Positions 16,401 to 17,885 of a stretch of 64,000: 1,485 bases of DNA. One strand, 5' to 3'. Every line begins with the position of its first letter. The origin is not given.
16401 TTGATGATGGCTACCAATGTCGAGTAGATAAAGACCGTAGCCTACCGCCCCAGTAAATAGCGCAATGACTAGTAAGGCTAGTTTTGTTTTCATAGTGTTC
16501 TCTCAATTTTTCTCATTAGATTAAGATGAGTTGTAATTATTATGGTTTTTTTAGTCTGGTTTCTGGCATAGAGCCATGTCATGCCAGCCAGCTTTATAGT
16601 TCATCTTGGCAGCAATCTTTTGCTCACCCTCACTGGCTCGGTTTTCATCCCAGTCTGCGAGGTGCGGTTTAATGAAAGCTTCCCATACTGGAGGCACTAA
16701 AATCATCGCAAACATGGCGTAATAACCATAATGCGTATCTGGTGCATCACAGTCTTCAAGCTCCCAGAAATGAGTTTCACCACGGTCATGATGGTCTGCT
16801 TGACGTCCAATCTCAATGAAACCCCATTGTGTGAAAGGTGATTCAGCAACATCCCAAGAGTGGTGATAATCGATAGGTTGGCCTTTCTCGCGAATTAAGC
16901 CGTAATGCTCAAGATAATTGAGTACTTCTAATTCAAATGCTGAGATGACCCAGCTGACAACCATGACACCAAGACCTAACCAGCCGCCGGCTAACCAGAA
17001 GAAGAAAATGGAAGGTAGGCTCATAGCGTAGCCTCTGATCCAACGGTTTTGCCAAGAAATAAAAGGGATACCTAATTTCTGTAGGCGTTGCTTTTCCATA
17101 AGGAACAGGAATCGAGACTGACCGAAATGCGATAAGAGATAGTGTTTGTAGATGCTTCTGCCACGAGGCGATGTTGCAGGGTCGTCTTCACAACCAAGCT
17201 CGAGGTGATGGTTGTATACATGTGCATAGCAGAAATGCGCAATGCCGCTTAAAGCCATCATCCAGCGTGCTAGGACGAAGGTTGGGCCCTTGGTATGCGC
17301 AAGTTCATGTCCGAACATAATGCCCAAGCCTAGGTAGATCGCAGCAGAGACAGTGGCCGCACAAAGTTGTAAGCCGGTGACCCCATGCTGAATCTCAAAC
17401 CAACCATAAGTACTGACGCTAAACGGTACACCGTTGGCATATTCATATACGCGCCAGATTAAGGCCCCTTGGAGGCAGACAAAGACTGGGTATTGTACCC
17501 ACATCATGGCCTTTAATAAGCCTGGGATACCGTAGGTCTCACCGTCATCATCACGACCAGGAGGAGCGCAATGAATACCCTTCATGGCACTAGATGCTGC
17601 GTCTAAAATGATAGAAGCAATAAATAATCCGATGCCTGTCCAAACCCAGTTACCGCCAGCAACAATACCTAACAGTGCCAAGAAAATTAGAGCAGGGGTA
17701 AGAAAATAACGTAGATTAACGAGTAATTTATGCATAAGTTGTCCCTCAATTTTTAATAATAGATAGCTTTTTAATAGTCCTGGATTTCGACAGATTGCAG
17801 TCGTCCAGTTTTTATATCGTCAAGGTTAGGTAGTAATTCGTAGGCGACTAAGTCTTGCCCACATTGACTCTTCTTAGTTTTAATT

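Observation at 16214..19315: Four-gene operon: two atypical GSTs, a XylM/AlkB-type di-iron enzyme and a small membrane protein, with no electron-transfer partner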

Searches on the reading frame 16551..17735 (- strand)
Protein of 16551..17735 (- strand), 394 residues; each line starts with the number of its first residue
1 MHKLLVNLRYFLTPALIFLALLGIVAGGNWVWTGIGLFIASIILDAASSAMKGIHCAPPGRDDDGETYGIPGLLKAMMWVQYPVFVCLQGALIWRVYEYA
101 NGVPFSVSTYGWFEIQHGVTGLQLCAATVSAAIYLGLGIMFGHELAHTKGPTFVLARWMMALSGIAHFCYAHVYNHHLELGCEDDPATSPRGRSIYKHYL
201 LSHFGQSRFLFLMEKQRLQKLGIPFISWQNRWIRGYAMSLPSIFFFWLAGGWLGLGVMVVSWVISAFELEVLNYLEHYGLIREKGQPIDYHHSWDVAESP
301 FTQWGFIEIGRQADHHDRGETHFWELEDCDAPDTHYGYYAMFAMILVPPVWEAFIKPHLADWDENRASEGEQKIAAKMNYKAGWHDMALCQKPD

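Call 3: search_protein_families(library=pfam, proteins=[window:16551-17735:-], max_evalue=0.1)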
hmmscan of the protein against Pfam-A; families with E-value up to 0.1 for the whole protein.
window:16551-17735:- (394 aa): 1 family
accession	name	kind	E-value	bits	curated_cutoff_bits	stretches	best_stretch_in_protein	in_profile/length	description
PF00487.30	FA_desaturase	-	2.5e-25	90.1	29.7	1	128-330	9-235/253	Fatty acid desaturase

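Call 4: search_protein_families(library=ncbifam, proteins=[window:16551-17735:-], max_evalue=0.1)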
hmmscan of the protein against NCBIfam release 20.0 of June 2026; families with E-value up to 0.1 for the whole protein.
window:16551-17735:- (394 aa): 0 families

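Call 5: find_homologous_proteins(query=window:16551-17735:-)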
Query window:16551-17735:- (394 aa): 903 proteins with E <= 0.001 among 3642 candidates; the best 120 are listed.
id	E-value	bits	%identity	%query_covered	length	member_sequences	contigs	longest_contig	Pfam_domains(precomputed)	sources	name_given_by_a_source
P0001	2.8e-278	941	100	100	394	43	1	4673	PF00487.31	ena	-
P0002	1.5e-231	787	83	100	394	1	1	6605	PF00487.31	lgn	-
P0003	2.7e-231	786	83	100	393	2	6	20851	PF00487.31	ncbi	-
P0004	1.3e-230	784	83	100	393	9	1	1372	PF00487.31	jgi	-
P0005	4.3e-230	782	81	100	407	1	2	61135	PF00487.31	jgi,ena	jgi:alkane 1-monooxygenase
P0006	9.4e-230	781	82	100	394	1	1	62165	PF00487.31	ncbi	-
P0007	1.2e-229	780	81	100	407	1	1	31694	PF00487.31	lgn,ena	-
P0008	1.2e-229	780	81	100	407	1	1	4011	PF00487.31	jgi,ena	jgi:alkane 1-monooxygenase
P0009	1.2e-229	780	81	100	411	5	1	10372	PF00487.31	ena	-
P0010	2.1e-229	780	83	99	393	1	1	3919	PF00487.31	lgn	-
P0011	3.5e-229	779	83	99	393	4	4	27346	PF00487.31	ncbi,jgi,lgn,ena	jgi:hypothetical protein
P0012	6.8e-229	778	81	100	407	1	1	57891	PF00487.31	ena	-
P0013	6.1e-225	765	80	100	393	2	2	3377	PF00487.31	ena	-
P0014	8.7e-225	764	80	100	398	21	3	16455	PF00487.31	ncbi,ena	-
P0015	1.7e-224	763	80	100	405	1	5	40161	PF00487.31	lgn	-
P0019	2.1e-222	757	79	100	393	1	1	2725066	PF00487.31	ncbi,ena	-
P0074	2.8e-162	558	61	98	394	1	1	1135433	PF00487.31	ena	-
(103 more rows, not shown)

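Call 6: search_solved_structures(query=window:16551-17735:-, max_evalue=1, show_alignments=2)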
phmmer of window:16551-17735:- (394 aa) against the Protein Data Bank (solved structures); distinct sequences matched with E-value up to 1: 8.
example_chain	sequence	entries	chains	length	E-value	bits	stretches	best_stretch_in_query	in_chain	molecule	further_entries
8sbb_A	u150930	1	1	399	1.6e-26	96.3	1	111-360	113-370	Alkane 1-monooxygenase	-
8f6t_A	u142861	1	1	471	1.4e-22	83.3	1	104-360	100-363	Alkane 1-monooxygenase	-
8zo9_f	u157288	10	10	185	0.13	14.2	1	221-254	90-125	Photosystem I reaction center subunit III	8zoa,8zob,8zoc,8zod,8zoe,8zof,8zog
6tra_F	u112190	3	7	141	0.14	14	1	181-259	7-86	Photosystem I reaction center subunit III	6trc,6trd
7fix_F1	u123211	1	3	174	0.17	13.8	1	181-259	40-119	Photosystem I reaction center subunit III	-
9kc5_F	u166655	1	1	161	0.17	13.8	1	207-258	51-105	Photosystem I reaction center subunit III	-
10eg_F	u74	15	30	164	0.17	13.8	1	181-259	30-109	Photosystem I reaction center subunit III | PHOTOSYSTEM 1 REACTION CENTRE SUBUNIT III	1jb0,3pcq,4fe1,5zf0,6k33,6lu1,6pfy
7kqy_A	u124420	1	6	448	0.75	11.6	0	119-163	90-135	Heavy-Chain only Human Antibodies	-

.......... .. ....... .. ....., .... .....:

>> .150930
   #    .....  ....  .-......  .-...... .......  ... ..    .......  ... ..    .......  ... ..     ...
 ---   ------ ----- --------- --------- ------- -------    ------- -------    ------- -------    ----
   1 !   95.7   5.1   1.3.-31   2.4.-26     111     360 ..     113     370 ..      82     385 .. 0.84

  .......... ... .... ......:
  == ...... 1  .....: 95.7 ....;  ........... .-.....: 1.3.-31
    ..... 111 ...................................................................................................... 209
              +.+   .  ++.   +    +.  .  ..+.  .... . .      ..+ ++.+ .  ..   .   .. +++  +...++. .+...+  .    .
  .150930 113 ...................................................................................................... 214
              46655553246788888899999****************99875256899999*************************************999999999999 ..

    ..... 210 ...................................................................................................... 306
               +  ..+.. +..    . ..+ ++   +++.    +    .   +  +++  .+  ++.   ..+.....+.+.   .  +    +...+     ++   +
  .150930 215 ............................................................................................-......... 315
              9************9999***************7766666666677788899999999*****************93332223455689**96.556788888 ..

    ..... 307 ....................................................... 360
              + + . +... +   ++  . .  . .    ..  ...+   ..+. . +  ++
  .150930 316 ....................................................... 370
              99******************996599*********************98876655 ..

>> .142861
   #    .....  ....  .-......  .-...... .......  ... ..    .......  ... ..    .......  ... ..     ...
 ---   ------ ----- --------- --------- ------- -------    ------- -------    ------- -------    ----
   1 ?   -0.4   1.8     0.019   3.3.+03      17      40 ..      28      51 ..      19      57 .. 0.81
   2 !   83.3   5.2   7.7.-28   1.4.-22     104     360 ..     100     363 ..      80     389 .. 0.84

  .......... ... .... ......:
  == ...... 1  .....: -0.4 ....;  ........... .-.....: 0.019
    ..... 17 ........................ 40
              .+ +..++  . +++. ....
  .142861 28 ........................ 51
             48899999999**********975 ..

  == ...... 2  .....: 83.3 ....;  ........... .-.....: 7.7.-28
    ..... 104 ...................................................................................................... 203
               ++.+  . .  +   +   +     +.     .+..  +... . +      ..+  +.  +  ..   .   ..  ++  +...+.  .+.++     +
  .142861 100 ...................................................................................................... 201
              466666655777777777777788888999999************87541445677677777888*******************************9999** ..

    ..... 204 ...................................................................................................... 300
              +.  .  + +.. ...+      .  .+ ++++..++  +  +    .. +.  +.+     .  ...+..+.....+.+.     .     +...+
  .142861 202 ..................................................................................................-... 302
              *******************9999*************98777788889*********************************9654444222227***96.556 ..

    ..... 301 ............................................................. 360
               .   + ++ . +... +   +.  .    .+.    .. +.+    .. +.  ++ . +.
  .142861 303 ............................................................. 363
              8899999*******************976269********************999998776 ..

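Call 7: find_encoding_contigs(protein=P0019, flank=6000, max_places=3)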
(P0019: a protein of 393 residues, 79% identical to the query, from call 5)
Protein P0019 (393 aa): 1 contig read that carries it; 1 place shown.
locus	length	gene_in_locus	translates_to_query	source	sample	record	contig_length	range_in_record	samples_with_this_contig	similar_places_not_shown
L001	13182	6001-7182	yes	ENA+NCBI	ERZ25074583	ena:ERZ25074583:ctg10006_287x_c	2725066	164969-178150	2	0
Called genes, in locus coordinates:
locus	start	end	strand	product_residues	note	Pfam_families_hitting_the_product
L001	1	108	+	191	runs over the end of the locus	PF00149:Metallophos (faint), PF12850:Metallophos_2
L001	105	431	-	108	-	PF11743:DUF3301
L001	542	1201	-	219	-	PF00406:ADK, PF13207:AAA_17, PF05191:ADK_lid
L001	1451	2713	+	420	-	PF00365:PFK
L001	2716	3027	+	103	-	PF10052:DUF2288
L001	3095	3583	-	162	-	PF13650:Asp_protease_2, PF13975:gag-asp_proteas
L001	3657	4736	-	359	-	PF01087:GalP_UDP_transf, PF16285:DUF4931_N (weak), PF16268:DUF4921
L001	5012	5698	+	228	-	PF13505:OMP_b-brl, PF03922:OmpW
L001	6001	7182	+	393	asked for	PF00487:FA_desaturase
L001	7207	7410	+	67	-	-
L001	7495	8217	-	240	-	PF00027:cNMP_binding, PF13545:HTH_Crp_2, PF00325:Crp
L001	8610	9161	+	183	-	-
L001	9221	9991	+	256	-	PF00043:GST_C (weak)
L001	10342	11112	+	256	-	PF06167:Peptidase_M90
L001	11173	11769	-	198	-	PF02586:SRAP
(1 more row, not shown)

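Call 8: find_encoding_contigs(protein=P0074, flank=6000, max_places=3)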
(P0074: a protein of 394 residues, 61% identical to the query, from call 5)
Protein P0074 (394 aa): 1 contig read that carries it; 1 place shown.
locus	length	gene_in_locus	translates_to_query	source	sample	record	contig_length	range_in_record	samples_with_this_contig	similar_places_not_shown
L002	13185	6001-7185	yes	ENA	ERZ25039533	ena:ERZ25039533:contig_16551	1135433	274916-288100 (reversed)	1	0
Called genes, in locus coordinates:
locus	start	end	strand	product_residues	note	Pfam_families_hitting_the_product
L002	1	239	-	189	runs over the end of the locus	-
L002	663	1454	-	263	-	PF09948:PpoB2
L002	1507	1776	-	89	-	PF05988:DUF899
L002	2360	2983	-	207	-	-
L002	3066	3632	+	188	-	-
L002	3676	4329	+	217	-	PF05096:Glu_cyclase_2 (faint), PF13360:PQQ_2 (faint), PF21959:DUF6923 (faint), PF08450:SGL (faint), PF03413:PepSY (faint)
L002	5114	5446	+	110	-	PF13441:Gly-zipper_YMGG (weak), PF13488:Gly-zipper_Omp (weak)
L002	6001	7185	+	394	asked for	PF00487:FA_desaturase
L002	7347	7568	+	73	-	-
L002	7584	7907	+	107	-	-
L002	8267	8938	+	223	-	PF01027:Bax1-I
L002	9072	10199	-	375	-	-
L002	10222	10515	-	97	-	PF00462:Glutaredoxin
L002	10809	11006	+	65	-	-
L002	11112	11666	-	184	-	-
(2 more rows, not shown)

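Call 14: find_related_loci(query=A1, collection=genome_contigs, flank=8000)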
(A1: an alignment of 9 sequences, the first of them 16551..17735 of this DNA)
Query A1 (394 aa) in genome_contigs; peptide patterns used: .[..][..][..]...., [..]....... (x = any residue, [..] = any of these).
272 stretches matched a pattern; 227 encode a relative of the query (tblastn E <= 1e-3); the best 80 are kept; 80 distinct loci.
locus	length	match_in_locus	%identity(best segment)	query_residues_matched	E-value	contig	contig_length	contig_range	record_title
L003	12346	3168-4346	83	1-393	0e+0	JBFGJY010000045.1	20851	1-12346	MAG: Gammaproteobacteria bacterium isolate Mix_sand03.2021.01.D.33 k141_1937054_length_20851_cov_13.3516, whole genome s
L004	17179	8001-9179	82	1-393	0e+0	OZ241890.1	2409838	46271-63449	MAG: Gammaproteobacteria bacterium isolate 12a402bf-abf4-446e-85c7-15a67474018c genome assembly, chromosome: 1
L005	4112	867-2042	83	1-392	0e+0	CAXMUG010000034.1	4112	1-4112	MAG: uncultured Mycobacterium sp. isolate 10C-St8-MC-01_bin.28.orig genome assembly, contig: k141_2415616, whole genome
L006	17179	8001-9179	79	1-393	0e+0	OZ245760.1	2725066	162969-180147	MAG: Gammaproteobacteria bacterium isolate 234e41e1-4301-4e2d-89f2-9293ce644277 genome assembly, chromosome: 1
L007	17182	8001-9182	78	1-394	0e+0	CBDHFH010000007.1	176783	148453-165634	MAG: Gammaproteobacteria bacterium isolate 989b8df7-e166-46e7-9088-39a086dd6265 genome assembly, contig: contig_7, whole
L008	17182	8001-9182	79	1-394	0e+0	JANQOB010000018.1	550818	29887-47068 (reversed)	MAG: Gammaproteobacteria bacterium isolate IP29b_bin.12 k99_1941281, whole genome shotgun sequence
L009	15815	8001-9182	79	1-394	0e+0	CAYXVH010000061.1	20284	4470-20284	MAG TPA_asm: uncultured Thiotrichales bacterium isolate binchicken_co231_196 genome assembly, contig: k141_6392127, whol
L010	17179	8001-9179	78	1-393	0e+0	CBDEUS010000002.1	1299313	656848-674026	MAG: Gammaproteobacteria bacterium isolate 4feee3f2-ccb9-4819-93ba-1bc2e9d0c05e genome assembly, contig: contig_2, whole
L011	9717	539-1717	79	1-393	0e+0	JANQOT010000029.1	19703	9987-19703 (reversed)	MAG: Gammaproteobacteria bacterium isolate IP29b_bin.141 k99_3231831, whole genome shotgun sequence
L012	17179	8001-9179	79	1-393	0e+0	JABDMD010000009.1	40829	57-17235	MAG: Gammaproteobacteria bacterium isolate SS_bin_92 k127_12638, whole genome shotgun sequence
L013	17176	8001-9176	77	1-392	0e+0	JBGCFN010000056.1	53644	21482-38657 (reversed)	MAG: Gammaproteobacteria bacterium isolate SGMAG-20 contig56, whole genome shotgun sequence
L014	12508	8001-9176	77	1-392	0e+0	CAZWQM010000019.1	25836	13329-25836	MAG TPA_asm: uncultured Thiotrichales bacterium isolate SRP329387_co1_52 genome assembly, contig: NODE_709_length_25836_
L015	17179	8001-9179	78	1-393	0e+0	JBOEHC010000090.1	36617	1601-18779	MAG: Gammaproteobacteria bacterium isolate PBSgam12 PBS13d_contig_9132, whole genome shotgun sequence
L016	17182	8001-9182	80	1-394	0e+0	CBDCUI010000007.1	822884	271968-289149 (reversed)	MAG: Gammaproteobacteria bacterium isolate 743376f1-14b3-4e29-811e-3c2fa12b1d83 genome assembly, contig: contig_7, whole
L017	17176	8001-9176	76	1-392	0e+0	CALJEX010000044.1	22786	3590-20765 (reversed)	MAG: uncultured Gammaproteobacteria bacterium isolate S2_Bin_Bin_9_1 genome assembly, contig: c_000001322977, whole geno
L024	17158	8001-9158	70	1-387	0e+0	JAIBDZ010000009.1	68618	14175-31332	MAG: Piscirickettsiaceae bacterium isolate bin.21 k141_4792004_length_68618_cov_139.1814, whole genome shotgun sequence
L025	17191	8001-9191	67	1-387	0e+0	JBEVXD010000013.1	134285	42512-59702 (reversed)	MAG: Candidatus Thiodiazotropha sp. DIVDIV c_000000000013, whole genome shotgun sequence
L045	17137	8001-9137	61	1-384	2e-161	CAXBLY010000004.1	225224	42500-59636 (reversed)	MAG TPA_asm: uncultured Gammaproteobacteria bacterium isolate ERR2762111_concoct_111 genome assembly, contig: ERZ3422204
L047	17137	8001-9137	60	1-384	3e-160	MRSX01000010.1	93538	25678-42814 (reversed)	MAG: Candidatus Porisulfidus sp. TsSOB lac_sponge_s2o1_TsSOB_curated_scaffold_9, whole genome shotgun sequence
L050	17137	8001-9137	60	1-384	7e-160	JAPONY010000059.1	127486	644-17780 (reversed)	MAG: Gammaproteobacteria bacterium isolate APA_bin_21 c_000000286793, whole genome shotgun sequence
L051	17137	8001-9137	59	1-384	3e-159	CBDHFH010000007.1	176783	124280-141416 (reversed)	MAG: Gammaproteobacteria bacterium isolate 989b8df7-e166-46e7-9088-39a086dd6265 genome assembly, contig: contig_7, whole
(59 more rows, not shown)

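Call 23: search_protein_families(library=pfam, proteins=[L045:10661-11743:+, L045:9244-9606:+, L045:9641-9820:+, L024:11026-11235:+, L045:9924-10577:+, L045:11784-11999:+, L047:9225-9923:+, L047:6875-7831:-], max_evalue=0.01)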
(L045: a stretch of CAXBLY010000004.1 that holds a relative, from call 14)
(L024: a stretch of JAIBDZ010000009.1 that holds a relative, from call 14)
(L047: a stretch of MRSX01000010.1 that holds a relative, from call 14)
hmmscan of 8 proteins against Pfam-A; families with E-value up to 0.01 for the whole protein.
L045:10661-11743:+ (360 aa): 3 families
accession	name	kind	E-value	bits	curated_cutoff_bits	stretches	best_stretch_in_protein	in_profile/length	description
PF00175.26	NAD_binding_1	-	1.6e-19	71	22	1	221-331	3-107/109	Oxidoreductase NAD-binding domain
PF00111.32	Fer2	-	7.6e-17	61.5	21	1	15-90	2-76/77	2Fe-2S iron-sulfur cluster binding domain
PF00970.30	FAD_binding_6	-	3e-08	34.3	21.1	1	114-209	3-99/99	Oxidoreductase FAD-binding domain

L045:9244-9606:+ (120 aa): 1 family
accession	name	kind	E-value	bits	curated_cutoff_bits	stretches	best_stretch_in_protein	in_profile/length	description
PF01152.27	Bac_globin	-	2.4e-12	47.6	21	1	5-117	1-119/121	Bacterial-like globin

L045:9641-9820:+ (59 aa): 4 families
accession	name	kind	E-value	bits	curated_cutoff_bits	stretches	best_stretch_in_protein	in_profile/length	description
PF06902.16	Fer4_19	-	5.3e-16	58.8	24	1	1-57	6-61/64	Divergent 4Fe-4S mono-cluster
PF13370.11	Fer4_13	-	2.2e-08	35.1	24.5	1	6-56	2-57/58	4Fe-4S single cluster domain of Ferredoxin I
PF13459.11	Fer4_15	-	8.7e-05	23.6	22.4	1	3-57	1-66/66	4Fe-4S single cluster domain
PF12837.12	Fer4_6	-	0.0002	21.6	25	1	2-18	1-17/24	4Fe-4S binding domain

L024:11026-11235:+ (69 aa): 0 families

L045:9924-10577:+ (217 aa): 3 families
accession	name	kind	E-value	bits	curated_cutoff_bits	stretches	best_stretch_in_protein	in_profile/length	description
PF13409.12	GST_N_2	-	1.5e-05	26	25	1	18-79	2-69/70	Glutathione S-transferase, N-terminal domain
PF14497.11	GST_C_3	-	6.2e-05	23.6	21.6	1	117-187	27-96/104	Glutathione S-transferase, C-terminal domain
PF13417.12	GST_N_3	-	6.8e-05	23.6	22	1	14-82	3-72/75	Glutathione S-transferase, N-terminal domain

L045:11784-11999:+ (71 aa): 0 families

L047:9225-9923:+ (232 aa): 0 families

L047:6875-7831:- (318 aa): 3 families
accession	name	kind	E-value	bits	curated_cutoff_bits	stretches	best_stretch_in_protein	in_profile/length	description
PF13411.12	MerR_1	-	1.4e-12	47.9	21.6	1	9-71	3-64/69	MerR HTH family regulatory protein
PF00376.29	MerR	-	1.6e-06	28.3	28.2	1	9-45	2-38/38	MerR family regulatory protein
PF04353.18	Rsd_AlgQ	-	0.00039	20.9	35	1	86-144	90-145/150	Regulator of RNA polymerase sigma(70) subunit, Rsd/AlgQ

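Call 26: search_dna_similar(query=window:16551-17735:-, collection=plasmids, mode=protein, max_evalue=0.00001, max_rows=40, rows=spread)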
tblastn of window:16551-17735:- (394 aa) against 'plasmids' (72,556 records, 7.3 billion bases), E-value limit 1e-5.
Records with a match: 48; places in all: 51; records where one place covers at least 80% of the query: 16.
Best place of each record, by identity: <60% 48.
By first word of the organism name: Rhodococcus 15; Pseudomonas 6; Sphingopyxis 3; Novosphingobium 3; Marinobacter 3; Acinetobacter 3; Sphingobium 2; Ralstonia 2; Persicobacter 2; Polaromonas 1; and 8 more.
By predicted mobility (MOB-suite, as given by PLSDB): conjugative 19; non-mobilizable 16; mobilizable 13.
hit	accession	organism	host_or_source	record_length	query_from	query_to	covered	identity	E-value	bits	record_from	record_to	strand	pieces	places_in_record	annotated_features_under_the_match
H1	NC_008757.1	Polaromonas naphthalenivorans CJ2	-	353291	3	382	96%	29.5%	5e-35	144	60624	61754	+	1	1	fatty acid desaturase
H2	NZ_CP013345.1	Sphingopyxis macrogoltabida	whole organism,activated sludge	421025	9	386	96%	29.3%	4e-18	94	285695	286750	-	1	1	alkane 1-monooxygenase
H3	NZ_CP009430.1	Sphingopyxis macrogoltabida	soil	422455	9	386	96%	29.3%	4e-18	94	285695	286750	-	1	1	alkane 1-monooxygenase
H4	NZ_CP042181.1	Pseudomonas sp. KBS0802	environmental isolate,soil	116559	7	384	96%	28.6%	1e-26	119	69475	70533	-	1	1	xylM: xylene monooxygenase subunit XylM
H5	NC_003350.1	Pseudomonas putida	-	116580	7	384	96%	28.6%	1e-26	119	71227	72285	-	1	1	xylM: xylene monooxygenase subunit XylM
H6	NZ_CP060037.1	Sphingobium fuliginis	-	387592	8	384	96%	28.6%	4e-27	120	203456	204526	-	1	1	alkane 1-monooxygenase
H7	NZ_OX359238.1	Alteromonas macleodii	-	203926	8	384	96%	28.4%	3e-25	115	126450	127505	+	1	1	alkane 1-monooxygenase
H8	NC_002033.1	Novosphingobium aromaticivorans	-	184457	8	384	96%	28.4%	7e-29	126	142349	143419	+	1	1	alkane 1-monooxygenase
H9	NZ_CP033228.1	Sphingobium yanoikuyae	Mixed culture,wastewater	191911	8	384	96%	28.4%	7e-29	126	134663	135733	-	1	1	alkane 1-monooxygenase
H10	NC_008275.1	Pseudomonas putida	-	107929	7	384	96%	28.1%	2e-26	118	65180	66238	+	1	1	xylM: xylene monooxygenase subunit XylM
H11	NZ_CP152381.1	Marinobacter sp. SBY-1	mixed culture,aerobic biological filter ...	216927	7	384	96%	28.1%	5e-24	112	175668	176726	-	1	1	xylM: xylene monooxygenase subunit XylM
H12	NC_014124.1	Pseudomonas putida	-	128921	7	384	96%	27.8%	1e-25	116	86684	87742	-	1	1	xylM: xylene monooxygenase subunit XylM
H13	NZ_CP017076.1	Novosphingobium resinovorum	single cell,soil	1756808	9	386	96%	27.6%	8e-20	99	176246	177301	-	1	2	none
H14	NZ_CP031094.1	Hydrocarboniclastica marina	-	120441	126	383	65%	33.2%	3e-35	145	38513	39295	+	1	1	alkane 1-monooxygenase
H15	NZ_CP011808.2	Pandoraea faecigallinarum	cell culture,chicken dung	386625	71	361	74%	27.7%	1e-8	65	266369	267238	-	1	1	fatty acid desaturase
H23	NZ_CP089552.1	Pseudomonas sp. 7-41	cell culture,soil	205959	111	380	69%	26.4%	6e-18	94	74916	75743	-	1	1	alkane 1-monooxygenase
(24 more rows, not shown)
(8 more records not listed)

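Call 28: get_annotated_region(hit=H1, flank=7000)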
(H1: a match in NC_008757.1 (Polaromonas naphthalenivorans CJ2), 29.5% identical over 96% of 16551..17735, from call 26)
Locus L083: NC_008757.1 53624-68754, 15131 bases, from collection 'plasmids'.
description: Polaromonas naphthalenivorans CJ2 plasmid pPNAP01, complete sequence
organism: Polaromonas naphthalenivorans CJ2 (NCBI taxid 365044)
taxonomy: Bacteria; Pseudomonadota; Betaproteobacteria; Burkholderiales; Comamonadaceae; Polaromonas; Polaromonas naphthalenivorans; Polaromonas naphthalenivorans CJ2
host: -; source: -; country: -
typing (MOB-suite, as given by PLSDB): conjugative; replicon IncP; relaxase MOBH; mating-pair formation MPF_T
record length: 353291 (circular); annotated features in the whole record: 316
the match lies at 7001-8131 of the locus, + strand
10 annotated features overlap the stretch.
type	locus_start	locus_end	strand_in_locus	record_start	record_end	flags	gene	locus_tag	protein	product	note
CDS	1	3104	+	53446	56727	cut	-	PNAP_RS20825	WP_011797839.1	efflux RND transporter permease subunit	-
CDS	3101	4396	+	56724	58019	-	-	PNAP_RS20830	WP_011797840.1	TolC family protein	GO:0055085 - transmembrane transport [Evidence IEA]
CDS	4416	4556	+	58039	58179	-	-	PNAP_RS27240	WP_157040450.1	hypothetical protein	-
CDS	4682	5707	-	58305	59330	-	-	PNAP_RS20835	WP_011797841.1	AraC family transcriptional regulator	-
CDS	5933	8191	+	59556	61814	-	-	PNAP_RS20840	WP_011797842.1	fatty acid desaturase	GO:0006629 - lipid metabolic process [Evidence IEA]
CDS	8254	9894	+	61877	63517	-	-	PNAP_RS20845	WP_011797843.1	GMC family oxidoreductase N-terminal domain-containing protein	-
CDS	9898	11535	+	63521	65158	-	-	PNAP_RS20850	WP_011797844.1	long-chain fatty acid--CoA ligase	-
CDS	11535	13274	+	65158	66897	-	-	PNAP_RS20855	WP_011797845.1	aldehyde dehydrogenase family protein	-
CDS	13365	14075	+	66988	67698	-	-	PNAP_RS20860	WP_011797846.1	OmpW family outer membrane protein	-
CDS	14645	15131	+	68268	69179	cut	-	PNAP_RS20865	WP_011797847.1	LysR family transcriptional regulator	-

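Call 29: get_annotated_region(hit=H14, flank=6000)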
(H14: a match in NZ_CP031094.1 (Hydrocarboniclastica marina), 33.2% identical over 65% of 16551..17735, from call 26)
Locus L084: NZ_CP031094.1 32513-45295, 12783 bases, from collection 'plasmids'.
description: Hydrocarboniclastica marina strain soil36-7 plasmid psoil36-7, complete sequence
organism: Hydrocarboniclastica marina (NCBI taxid 2259620)
taxonomy: Bacteria; Pseudomonadota; Gammaproteobacteria; Alteromonadales; Alteromonadaceae; Hydrocarboniclastica; Hydrocarboniclastica marina
host: -; source: -; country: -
typing (MOB-suite, as given by PLSDB): mobilizable; relaxase MOBH
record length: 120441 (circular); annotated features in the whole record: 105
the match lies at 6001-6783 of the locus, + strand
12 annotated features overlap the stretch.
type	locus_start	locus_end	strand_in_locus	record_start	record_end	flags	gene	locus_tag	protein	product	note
CDS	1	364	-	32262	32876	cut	-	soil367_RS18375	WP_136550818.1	TetR/AcrR family transcriptional regulator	-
CDS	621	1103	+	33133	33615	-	-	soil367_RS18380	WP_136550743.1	PaaI family thioesterase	-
CDS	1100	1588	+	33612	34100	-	-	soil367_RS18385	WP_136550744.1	PaaI family thioesterase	-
CDS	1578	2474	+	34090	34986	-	-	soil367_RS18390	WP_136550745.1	alpha/beta hydrolase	-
CDS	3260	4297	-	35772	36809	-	-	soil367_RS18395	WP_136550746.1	AraC family transcriptional regulator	-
CDS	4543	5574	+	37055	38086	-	-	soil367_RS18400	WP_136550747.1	2Fe-2S iron-sulfur cluster binding domain-containing protein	-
CDS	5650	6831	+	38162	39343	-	-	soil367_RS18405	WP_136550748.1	alkane 1-monooxygenase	-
CDS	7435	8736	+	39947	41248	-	-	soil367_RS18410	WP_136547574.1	IS1380 family transposase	-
CDS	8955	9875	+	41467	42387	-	-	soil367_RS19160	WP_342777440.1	cation diffusion facilitator family transporter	-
CDS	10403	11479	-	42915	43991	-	-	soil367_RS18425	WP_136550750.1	hypothetical protein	-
CDS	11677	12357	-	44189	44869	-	-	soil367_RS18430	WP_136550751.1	hypothetical protein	-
CDS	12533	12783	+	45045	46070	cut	traF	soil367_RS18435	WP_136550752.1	conjugal transfer protein TraF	-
